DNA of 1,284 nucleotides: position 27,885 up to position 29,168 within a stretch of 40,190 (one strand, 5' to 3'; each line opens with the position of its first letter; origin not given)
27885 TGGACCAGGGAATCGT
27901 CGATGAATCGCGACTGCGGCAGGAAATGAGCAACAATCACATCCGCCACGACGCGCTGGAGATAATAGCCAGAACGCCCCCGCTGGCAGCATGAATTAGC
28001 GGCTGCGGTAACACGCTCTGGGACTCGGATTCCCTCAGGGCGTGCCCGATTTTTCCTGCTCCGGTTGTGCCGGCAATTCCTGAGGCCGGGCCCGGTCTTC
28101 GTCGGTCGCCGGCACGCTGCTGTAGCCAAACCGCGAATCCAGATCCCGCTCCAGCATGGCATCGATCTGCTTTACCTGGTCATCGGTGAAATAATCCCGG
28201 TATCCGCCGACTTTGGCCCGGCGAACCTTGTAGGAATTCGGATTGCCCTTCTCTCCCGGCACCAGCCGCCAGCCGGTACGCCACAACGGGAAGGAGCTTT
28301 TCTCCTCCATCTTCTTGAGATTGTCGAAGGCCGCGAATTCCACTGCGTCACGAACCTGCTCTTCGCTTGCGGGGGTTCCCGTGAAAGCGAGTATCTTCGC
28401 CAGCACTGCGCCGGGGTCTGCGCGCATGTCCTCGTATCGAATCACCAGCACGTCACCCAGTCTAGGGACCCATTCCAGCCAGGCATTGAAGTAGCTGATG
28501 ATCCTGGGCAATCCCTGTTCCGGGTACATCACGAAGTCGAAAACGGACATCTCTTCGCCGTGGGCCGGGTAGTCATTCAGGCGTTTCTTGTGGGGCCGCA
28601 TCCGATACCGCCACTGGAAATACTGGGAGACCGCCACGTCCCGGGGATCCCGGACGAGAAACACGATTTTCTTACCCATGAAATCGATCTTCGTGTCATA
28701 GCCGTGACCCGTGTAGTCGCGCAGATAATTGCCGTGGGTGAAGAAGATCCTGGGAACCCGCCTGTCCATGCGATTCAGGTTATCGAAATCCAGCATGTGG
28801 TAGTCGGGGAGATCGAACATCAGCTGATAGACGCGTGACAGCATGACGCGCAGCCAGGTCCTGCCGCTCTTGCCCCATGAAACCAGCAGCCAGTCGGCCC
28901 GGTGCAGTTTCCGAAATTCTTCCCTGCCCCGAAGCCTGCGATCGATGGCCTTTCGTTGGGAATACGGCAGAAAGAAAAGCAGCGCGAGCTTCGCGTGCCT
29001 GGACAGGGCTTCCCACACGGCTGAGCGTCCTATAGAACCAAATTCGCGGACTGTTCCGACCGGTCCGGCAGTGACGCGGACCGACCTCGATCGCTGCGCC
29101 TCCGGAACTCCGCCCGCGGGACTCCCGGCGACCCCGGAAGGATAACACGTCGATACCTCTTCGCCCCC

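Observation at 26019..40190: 14-kb cluster combining sphingoid-base synthesis, five predicted glycosyltransferases, three sulfotransferases and a lipid-type ABC exporter: candidate pathway for a sulfated glyco(sphingo)lipid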

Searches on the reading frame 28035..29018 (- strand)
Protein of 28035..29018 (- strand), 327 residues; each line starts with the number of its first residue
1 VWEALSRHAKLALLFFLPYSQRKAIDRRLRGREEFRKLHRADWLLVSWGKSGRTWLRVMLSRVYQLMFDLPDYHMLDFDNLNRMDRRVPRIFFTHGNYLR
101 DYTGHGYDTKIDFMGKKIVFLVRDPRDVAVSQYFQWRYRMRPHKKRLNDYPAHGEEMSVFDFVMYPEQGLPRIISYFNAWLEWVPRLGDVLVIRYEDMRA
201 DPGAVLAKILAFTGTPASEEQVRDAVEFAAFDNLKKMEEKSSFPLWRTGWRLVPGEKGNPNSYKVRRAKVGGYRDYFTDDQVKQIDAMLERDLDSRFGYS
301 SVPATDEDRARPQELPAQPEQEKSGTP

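Call 4: search_protein_families(library=pfam, proteins=[window:28035-29018:-], max_evalue=0.01)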
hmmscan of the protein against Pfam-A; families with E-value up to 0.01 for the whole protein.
window:28035-29018:- (327 aa): 2 families
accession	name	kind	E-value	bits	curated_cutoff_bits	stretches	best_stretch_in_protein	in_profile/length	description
PF00685.33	Sulfotransfer_1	-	6.4e-25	88.4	22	1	42-293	3-251/255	Sulfotransferase domain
PF13469.12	Sulfotransfer_3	-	3.1e-08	34.6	27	1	117-218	126-215/216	Sulfotransferase family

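Call 33: search_solved_structures(query=window:28035-29018:-, max_evalue=0.01)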
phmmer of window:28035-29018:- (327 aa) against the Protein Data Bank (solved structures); distinct sequences matched with E-value up to 0.01: 47.
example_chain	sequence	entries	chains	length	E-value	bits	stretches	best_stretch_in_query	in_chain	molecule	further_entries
5mek_A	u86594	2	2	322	1.1e-11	47.8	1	33-292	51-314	Cytosolic sulfotransferase 18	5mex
9m0l_A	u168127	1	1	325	1.1e-11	47.8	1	33-292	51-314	Cytosolic sulfotransferase 18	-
22ga_A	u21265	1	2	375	3.6e-11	46.1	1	169-291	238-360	Sulfotransferase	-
1fmj_A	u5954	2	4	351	5.6e-10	42.2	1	117-293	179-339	RETINOL DEHYDRATASE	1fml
1x8j_A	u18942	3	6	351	1e-09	41.4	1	117-293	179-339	retinol dehydratase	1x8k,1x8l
8k9y_A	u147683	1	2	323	1.3e-09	41.1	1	39-292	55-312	Cytosolic sulfotransferase 16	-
3u3r_A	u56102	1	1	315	1.3e-09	41.1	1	116-287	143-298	Sulfotransferase 1A1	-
1cjm_A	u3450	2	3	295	1.3e-09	41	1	116-287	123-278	PROTEIN (ARYL SULFOTRANSFERASE) | Monoamine-sulfating phenol sulfotransferase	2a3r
1z29_A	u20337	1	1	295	1.6e-09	40.7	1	41-238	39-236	Phenol-sulfating phenol sulfotransferase 2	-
5x2b_D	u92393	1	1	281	1.7e-09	40.7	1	38-289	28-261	Sulfotransferase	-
5x2b_F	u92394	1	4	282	1.7e-09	40.7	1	38-289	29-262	Sulfotransferase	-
5x2b_C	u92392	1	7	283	1.7e-09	40.7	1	38-289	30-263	Sulfotransferase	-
1z28_A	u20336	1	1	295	1.7e-09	40.6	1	116-287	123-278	Phenol-sulfating phenol sulfotransferase 1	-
3f3y_A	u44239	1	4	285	2.2e-09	40.3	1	112-290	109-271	Bile salt sulfotransferase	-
1efh_A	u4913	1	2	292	2.4e-09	40.2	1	112-290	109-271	HYDROXYSTEROID SULFOTRANSFERASE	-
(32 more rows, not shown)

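Call 34: find_homologous_proteins(query=window:28035-29018:-, max_evalue=1e-10)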
Query window:28035-29018:- (327 aa): 5487 proteins with E <= 1e-10 among 7069 candidates; the best 120 are listed.
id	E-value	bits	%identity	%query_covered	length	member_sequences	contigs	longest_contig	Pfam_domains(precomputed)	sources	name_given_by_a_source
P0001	8.4e-208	707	92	100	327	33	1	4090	PF13469.13,PF00685.34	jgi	jgi:hypothetical protein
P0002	2.4e-206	703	92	100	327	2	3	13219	PF13469.13,PF00685.34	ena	-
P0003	4.9e-186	636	83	99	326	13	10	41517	PF13469.13,PF00685.34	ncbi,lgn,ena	-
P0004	1.2e-182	625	86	94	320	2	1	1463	PF13469.13,PF00685.34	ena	-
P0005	7.0e-182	622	87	94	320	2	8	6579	PF13469.13,PF00685.34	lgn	-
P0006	1.2e-179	615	83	96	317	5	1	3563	PF13469.13,PF00685.34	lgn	-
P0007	3.3e-178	610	83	96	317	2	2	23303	PF13469.13,PF00685.34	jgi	-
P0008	3.3e-176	604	82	96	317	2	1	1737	PF13469.13,PF00685.34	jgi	jgi:hypothetical protein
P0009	3.5e-174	597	80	96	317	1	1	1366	PF13469.13,PF00685.34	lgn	-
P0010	1.3e-171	588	81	92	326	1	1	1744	PF13469.13,PF00685.34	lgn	-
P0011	2.1e-159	548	76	92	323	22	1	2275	PF13469.13,PF00685.34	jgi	-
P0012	1.3e-153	529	73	92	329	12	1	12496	PF13469.13,PF00685.34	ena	-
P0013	8.1e-153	527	71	92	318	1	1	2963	PF13469.13,PF00685.34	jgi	jgi:hypothetical protein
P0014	1.1e-152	526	72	93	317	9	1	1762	PF13469.13,PF00685.34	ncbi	-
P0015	6.9e-152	524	70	94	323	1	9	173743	PF13469.13,PF00685.34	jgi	jgi:hypothetical protein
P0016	2.2e-150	519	70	92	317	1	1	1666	PF13469.13,PF00685.34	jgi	jgi:hypothetical protein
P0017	1.7e-149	516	71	92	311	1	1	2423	PF13469.13,PF00685.34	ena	-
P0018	3.9e-149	515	68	98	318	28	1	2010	PF13469.13,PF00685.34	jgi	-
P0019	3.0e-148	512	72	91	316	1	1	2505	PF13469.13,PF00685.34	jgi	jgi:hypothetical protein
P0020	2.3e-146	505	69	92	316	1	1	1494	PF13469.13,PF00685.34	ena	-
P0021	1.1e-145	503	67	95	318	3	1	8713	PF13469.13,PF00685.34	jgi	-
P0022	1.6e-142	493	70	90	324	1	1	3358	PF00685.34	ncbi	-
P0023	4.0e-142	492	63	100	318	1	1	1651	PF13469.13,PF00685.34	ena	-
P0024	6.6e-142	491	63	100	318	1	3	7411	PF13469.13,PF00685.34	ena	-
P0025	1.4e-141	490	63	100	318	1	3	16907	PF13469.13,PF00685.34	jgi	jgi:hypothetical protein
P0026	2.7e-141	489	67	92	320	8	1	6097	PF13469.13,PF00685.34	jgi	jgi:hypothetical protein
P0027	3.4e-141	488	68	92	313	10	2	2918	PF13469.13,PF00685.34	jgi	jgi:hypothetical protein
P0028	7.1e-141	487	67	92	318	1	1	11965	PF13469.13,PF00685.34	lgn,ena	-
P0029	1.5e-140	486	64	96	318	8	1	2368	PF13469.13,PF00685.34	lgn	-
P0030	1.1e-139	484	64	96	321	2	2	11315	PF13469.13,PF00685.34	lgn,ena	-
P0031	1.3e-139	483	66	92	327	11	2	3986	PF13469.13,PF00685.34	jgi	jgi:hypothetical protein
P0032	1.5e-139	483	70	91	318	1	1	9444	PF13469.13,PF00685.34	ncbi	-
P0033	1.8e-139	483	67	92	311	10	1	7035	PF13469.13,PF00685.34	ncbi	-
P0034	3.4e-138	479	66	95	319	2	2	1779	PF13469.13,PF00685.34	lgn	-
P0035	1.7e-137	476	67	91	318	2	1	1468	PF13469.13,PF00685.34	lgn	-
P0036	2.2e-137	476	67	91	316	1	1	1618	PF13469.13,PF00685.34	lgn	-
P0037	2.5e-137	476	67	91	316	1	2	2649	PF13469.13,PF00685.34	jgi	jgi:hypothetical protein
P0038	4.9e-137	475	67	91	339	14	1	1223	PF13469.13,PF00685.34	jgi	-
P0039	5.7e-137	475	67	91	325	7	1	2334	PF13469.13,PF00685.34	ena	-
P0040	1.2e-136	474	65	92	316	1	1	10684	PF13469.13,PF00685.34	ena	-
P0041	4.8e-136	472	62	100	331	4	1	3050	PF13469.13,PF00685.34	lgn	-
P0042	7.7e-136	471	68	88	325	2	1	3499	PF13469.13,PF00685.34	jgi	jgi:hypothetical protein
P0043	1.1e-135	470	61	100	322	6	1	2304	PF13469.13,PF00685.34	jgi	-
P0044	5.8e-135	468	66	92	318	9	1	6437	PF13469.13,PF00685.34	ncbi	-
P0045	6.2e-135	468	64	92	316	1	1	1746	PF13469.13,PF00685.34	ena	-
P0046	2.0e-134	466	65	91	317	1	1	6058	PF13469.13,PF00685.34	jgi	-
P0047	2.6e-134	466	72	81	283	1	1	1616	PF13469.13,PF00685.34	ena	-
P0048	3.2e-134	466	65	91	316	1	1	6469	PF13469.13,PF00685.34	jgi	-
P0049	3.3e-132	459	64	92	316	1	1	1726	PF13469.13,PF00685.34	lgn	-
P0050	1.4e-131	457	64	94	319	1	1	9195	PF13469.13,PF00685.34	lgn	-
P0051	1.2e-130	454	65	92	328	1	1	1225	PF13469.13,PF00685.34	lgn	-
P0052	3.7e-130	452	64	93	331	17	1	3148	PF13469.13,PF00685.34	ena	-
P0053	2.9e-127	443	63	92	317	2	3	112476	PF13469.13,PF00685.34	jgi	jgi:hypothetical protein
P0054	1.7e-126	440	58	98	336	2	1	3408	PF13469.13,PF00685.34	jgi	jgi:hypothetical protein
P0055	1.9e-124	433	62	93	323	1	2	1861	PF13469.13,PF00685.34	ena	-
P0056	2.6e-124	433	63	94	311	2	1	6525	PF13469.13,PF00685.34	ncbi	-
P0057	4.0e-123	429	61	94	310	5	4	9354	PF13469.13,PF00685.34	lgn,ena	-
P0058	7.9e-123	428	61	93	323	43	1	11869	PF13469.13,PF00685.34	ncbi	-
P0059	8.2e-123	428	56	100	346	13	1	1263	PF13469.13,PF00685.34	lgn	-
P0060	1.2e-122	427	59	95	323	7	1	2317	PF13469.13,PF00685.34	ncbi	-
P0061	2.4e-122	427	61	93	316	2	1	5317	PF13469.13,PF00685.34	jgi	jgi:hypothetical protein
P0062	3.3e-122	426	61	93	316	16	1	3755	PF13469.13,PF00685.34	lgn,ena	-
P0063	8.2e-122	425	58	94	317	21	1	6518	PF13469.13,PF00685.34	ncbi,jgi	ncbi:MAG: sulfotransferase domain-containing protein [Gammaproteobacteria bacterium]|jgi:hypothetica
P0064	9.2e-122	425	59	95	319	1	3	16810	PF13469.13,PF00685.34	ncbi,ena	-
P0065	1.5e-121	424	62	92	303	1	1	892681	PF13469.13,PF00685.34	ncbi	-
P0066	1.7e-121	424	58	95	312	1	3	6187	PF13469.13,PF00685.34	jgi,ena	jgi:hypothetical protein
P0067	4.6e-121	422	62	92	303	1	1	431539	PF13469.13,PF00685.34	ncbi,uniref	ncbi:sulfotransferase domain-containing protein [Haliea sp. E17]|uniref:sulfotransferase domain-cont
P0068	8.0e-121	422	61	92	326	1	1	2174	PF13469.13,PF00685.34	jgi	jgi:hypothetical protein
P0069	9.5e-121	421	63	90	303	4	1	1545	PF13469.13,PF00685.34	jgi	jgi:hypothetical protein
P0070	1.1e-120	421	57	99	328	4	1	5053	PF13469.13,PF00685.34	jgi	-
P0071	2.5e-120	420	61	92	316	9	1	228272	PF13469.13,PF00685.34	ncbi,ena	-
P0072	2.6e-120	420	62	91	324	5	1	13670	PF13469.13,PF00685.34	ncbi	-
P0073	3.1e-120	420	62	91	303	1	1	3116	PF13469.13,PF00685.34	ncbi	-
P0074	3.7e-120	419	63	91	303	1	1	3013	PF13469.13,PF00685.34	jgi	jgi:hypothetical protein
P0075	3.8e-120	419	61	92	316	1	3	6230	PF13469.13,PF00685.34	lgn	-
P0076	5.3e-120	419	62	91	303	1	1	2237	PF13469.13,PF00685.34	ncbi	-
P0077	6.4e-120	419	63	91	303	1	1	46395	PF13469.13,PF00685.34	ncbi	ncbi:MAG: sulfotransferase domain-containing protein [Halioglobus sp.]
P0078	6.5e-120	419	59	93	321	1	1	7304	PF13469.13,PF00685.34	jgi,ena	-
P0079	6.5e-120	419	62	90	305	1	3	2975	PF13469.13,PF00685.34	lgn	-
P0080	1.8e-119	417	61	91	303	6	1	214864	PF13469.13,PF00685.34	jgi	jgi:Sulfotransferase domain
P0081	1.8e-119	417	63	90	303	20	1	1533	PF13469.13,PF00685.34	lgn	-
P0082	1.8e-119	417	63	90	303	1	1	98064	PF13469.13,PF00685.34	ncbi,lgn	-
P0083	2.3e-119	417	62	92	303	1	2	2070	PF13469.13,PF00685.34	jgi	jgi:hypothetical protein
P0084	3.0e-119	416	60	92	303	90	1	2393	PF13469.13,PF00685.34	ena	-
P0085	3.3e-119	416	59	95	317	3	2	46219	PF13469.13,PF00685.34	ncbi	-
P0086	4.2e-119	416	59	93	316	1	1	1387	PF13469.13,PF00685.34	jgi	-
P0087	5.1e-119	416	58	95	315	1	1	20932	PF13469.13,PF00685.34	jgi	jgi:hypothetical protein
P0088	5.5e-119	415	58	96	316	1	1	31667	PF13469.13,PF00685.34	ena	-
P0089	5.8e-119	415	58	96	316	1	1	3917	PF13469.13,PF00685.34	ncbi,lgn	-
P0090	6.0e-119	415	62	91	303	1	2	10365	PF13469.13,PF00685.34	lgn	-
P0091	7.1e-119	415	62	91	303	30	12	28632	PF13469.13,PF00685.34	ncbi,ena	-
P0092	8.1e-119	415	63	92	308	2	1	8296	PF13469.13,PF00685.34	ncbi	-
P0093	9.0e-119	415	61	91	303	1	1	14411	PF13469.13,PF00685.34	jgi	-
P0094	9.5e-119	415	67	79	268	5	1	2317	PF13469.13,PF00685.34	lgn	-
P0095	9.6e-119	415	60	92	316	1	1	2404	PF13469.13,PF00685.34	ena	-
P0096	1.1e-118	414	61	92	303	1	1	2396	PF13469.13,PF00685.34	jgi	jgi:hypothetical protein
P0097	1.3e-118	414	57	96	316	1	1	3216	PF13469.13,PF00685.34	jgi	jgi:hypothetical protein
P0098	1.3e-118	414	60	92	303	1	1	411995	PF13469.13,PF00685.34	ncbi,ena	-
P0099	1.5e-118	414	61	92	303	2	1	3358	PF13469.13,PF00685.34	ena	-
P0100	1.6e-118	414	62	90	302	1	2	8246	PF13469.13,PF00685.34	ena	-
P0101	1.7e-118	414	59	93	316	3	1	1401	PF13469.13,PF00685.34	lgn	-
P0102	1.7e-118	414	62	87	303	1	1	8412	PF13469.13,PF00685.34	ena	-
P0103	1.7e-118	414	61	91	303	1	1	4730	PF13469.13,PF00685.34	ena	-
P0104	1.8e-118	414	58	95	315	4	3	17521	PF13469.13,PF00685.34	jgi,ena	jgi:hypothetical protein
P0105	2.2e-118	413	62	90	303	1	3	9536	PF13469.13,PF00685.34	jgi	jgi:hypothetical protein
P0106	2.3e-118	413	59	93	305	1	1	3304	PF13469.13,PF00685.34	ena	-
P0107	3.1e-118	413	59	95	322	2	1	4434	PF13469.13,PF00685.34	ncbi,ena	-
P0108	3.4e-118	413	60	92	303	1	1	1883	PF13469.13,PF00685.34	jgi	-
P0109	3.5e-118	413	62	92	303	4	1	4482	PF13469.13,PF00685.34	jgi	jgi:hypothetical protein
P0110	4.3e-118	413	62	90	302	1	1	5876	PF13469.13,PF00685.34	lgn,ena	-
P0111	5.3e-118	412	60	91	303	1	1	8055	PF13469.13,PF00685.34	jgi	jgi:hypothetical protein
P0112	5.3e-118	412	60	90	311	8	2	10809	PF13469.13,PF00685.34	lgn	-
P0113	5.6e-118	412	61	91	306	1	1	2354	PF13469.13,PF00685.34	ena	-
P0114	5.7e-118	412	62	91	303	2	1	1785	PF13469.13,PF00685.34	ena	-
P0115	6.0e-118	412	62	91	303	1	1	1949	PF13469.13,PF00685.34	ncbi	-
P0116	6.1e-118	412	61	91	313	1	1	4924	PF13469.13,PF00685.34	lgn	-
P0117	6.3e-118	412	59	92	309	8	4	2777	PF13469.13,PF00685.34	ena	-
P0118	7.0e-118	412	62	90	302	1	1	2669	PF13469.13,PF00685.34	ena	-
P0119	7.1e-118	412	58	95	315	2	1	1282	PF13469.13,PF00685.34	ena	-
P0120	7.1e-118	412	60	91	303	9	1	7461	PF13469.13,PF00685.34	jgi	jgi:hypothetical protein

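Call 35: find_encoding_contigs(protein=P0003, flank=10000, max_places=2)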
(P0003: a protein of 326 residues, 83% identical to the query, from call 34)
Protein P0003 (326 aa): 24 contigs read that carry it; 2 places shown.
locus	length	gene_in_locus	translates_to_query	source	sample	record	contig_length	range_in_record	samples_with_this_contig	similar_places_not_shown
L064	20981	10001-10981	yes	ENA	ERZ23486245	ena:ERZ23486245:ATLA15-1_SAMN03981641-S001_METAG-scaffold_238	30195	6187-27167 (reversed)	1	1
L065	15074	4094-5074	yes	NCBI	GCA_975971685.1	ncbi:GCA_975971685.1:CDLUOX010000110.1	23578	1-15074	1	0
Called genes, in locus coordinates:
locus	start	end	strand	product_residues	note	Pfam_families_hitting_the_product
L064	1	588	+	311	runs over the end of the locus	-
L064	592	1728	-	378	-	PF06258:Mito_fiss_Elm1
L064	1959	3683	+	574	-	PF00664:ABC_membrane, PF00005:ABC_tran, PF02463:SMC_N (faint), PF13304:AAA_21 (faint)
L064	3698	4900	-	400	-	PF00155:Aminotran_1_2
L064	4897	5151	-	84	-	PF00550:PP-binding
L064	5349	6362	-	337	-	PF06258:Mito_fiss_Elm1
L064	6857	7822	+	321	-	PF00685:Sulfotransfer_1, PF13469:Sulfotransfer_3 (faint)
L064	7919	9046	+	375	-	PF06258:Mito_fiss_Elm1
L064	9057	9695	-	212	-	PF13640:2OG-FeII_Oxy_3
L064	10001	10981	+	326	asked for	PF00685:Sulfotransfer_1, PF13469:Sulfotransfer_3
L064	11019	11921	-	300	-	-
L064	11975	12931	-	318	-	PF00685:Sulfotransfer_1, PF13469:Sulfotransfer_3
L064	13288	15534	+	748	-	PF18614:RNase_II_C_S1 (faint), PF08206:OB_RNB, PF17876:CSD2, PF00773:RNB, PF00575:S1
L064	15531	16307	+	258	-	PF08032:SpoU_sub_bind, PF00588:SpoU_methylase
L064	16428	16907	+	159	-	PF01250:Ribosomal_S6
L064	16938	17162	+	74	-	PF01084:Ribosomal_S18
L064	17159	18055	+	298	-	PF09991:DUF2232 (faint)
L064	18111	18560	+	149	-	PF01281:Ribosomal_L9_N, PF03948:Ribosomal_L9_C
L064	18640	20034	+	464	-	PF00772:DnaB, PF03796:DnaB_C, PF13481:AAA_25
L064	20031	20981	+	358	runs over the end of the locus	PF01168:Ala_racemase_N, PF00842:Ala_racemase_C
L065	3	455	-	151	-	?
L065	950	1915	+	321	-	PF00685:Sulfotransfer_1, PF13469:Sulfotransfer_3 (faint)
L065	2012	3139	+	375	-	PF06258:Mito_fiss_Elm1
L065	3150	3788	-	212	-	PF13640:2OG-FeII_Oxy_3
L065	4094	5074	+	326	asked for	PF00685:Sulfotransfer_1, PF13469:Sulfotransfer_3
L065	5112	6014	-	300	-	-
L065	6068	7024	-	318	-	PF00685:Sulfotransfer_1, PF13469:Sulfotransfer_3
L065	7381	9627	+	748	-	PF18614:RNase_II_C_S1 (faint), PF08206:OB_RNB, PF17876:CSD2, PF00773:RNB, PF00575:S1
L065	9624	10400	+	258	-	PF08032:SpoU_sub_bind, PF00588:SpoU_methylase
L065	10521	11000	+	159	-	PF01250:Ribosomal_S6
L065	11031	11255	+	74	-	PF01084:Ribosomal_S18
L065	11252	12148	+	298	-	PF09991:DUF2232 (faint)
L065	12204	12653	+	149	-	PF01281:Ribosomal_L9_N, PF03948:Ribosomal_L9_C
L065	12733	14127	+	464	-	PF00772:DnaB, PF03796:DnaB_C, PF13481:AAA_25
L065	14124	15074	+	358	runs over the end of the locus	PF01168:Ala_racemase_N, PF00842:Ala_racemase_C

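Call 36: find_encoding_contigs(protein=P0015, flank=10000, max_places=1)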
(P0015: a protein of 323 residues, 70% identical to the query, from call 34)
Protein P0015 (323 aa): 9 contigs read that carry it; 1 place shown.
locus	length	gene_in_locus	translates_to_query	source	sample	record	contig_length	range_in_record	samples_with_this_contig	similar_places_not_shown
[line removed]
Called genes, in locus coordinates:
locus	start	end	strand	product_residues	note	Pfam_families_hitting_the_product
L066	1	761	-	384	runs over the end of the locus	PF06258:Mito_fiss_Elm1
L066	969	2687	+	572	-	PF00664:ABC_membrane, PF00005:ABC_tran, PF02463:SMC_N (faint)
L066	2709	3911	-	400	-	PF00155:Aminotran_1_2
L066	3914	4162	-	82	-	PF00550:PP-binding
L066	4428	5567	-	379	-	PF06258:Mito_fiss_Elm1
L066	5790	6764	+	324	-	PF03279:Lip_A_acyltrans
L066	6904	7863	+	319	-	PF00685:Sulfotransfer_1, PF13469:Sulfotransfer_3 (faint)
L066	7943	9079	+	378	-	PF06258:Mito_fiss_Elm1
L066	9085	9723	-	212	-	PF13640:2OG-FeII_Oxy_3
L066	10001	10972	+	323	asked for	PF00685:Sulfotransfer_1, PF13469:Sulfotransfer_3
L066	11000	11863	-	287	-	-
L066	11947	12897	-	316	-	PF00685:Sulfotransfer_1, PF13469:Sulfotransfer_3 (faint)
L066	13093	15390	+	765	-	PF08206:OB_RNB, PF18614:RNase_II_C_S1 (faint), PF17876:CSD2, PF00773:RNB, PF00575:S1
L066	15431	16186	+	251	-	PF08032:SpoU_sub_bind, PF00588:SpoU_methylase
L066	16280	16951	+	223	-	PF01250:Ribosomal_S6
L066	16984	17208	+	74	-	PF01084:Ribosomal_S18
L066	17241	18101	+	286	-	PF09991:DUF2232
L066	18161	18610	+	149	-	PF01281:Ribosomal_L9_N, PF03948:Ribosomal_L9_C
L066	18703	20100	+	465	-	PF00772:DnaB, PF13481:AAA_25, PF03796:DnaB_C, PF06745:ATPase (weak)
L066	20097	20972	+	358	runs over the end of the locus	PF01168:Ala_racemase_N, PF00842:Ala_racemase_C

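Call 37: find_encoding_contigs(protein=P0067, flank=10000, max_places=1)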
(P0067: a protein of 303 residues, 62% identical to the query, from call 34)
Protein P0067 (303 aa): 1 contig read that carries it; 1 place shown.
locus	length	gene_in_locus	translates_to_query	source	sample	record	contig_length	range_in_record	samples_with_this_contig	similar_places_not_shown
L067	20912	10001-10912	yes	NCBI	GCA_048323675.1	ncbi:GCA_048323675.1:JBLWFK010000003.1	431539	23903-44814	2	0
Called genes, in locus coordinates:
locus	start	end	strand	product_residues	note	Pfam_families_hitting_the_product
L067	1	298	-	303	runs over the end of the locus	PF00149:Metallophos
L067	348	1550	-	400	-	PF00155:Aminotran_1_2, PF01053:Cys_Met_Meta_PP (weak), PF01212:Beta_elim_lyase (weak)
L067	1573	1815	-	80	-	PF00550:PP-binding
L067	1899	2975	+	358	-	PF06258:Mito_fiss_Elm1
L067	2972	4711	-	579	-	PF00664:ABC_membrane, PF00005:ABC_tran, PF02463:SMC_N (faint), PF13304:AAA_21 (faint)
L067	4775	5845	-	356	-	PF03739:LptF_LptG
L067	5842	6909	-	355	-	PF03739:LptF_LptG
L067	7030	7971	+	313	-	PF00685:Sulfotransfer_1, PF13469:Sulfotransfer_3 (faint)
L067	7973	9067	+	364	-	PF06258:Mito_fiss_Elm1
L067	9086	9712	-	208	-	PF13640:2OG-FeII_Oxy_3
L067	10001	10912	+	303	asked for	PF00685:Sulfotransfer_1, PF13469:Sulfotransfer_3 (weak)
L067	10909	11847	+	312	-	PF00685:Sulfotransfer_1, PF13469:Sulfotransfer_3 (weak)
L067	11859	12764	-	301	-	-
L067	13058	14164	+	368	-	PF06258:Mito_fiss_Elm1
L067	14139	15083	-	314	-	-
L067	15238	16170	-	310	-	-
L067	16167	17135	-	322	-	PF00781:DAGK_cat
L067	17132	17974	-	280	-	-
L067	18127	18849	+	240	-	PF01648:ACPS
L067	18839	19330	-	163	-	PF01842:ACT, PF22629:ACT_AHAS_ss, PF13710:ACT_5, PF10369:ALS_ss_C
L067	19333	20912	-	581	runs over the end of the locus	PF02776:TPP_enzyme_N, PF00205:TPP_enzyme_M, PF02775:TPP_enzyme_C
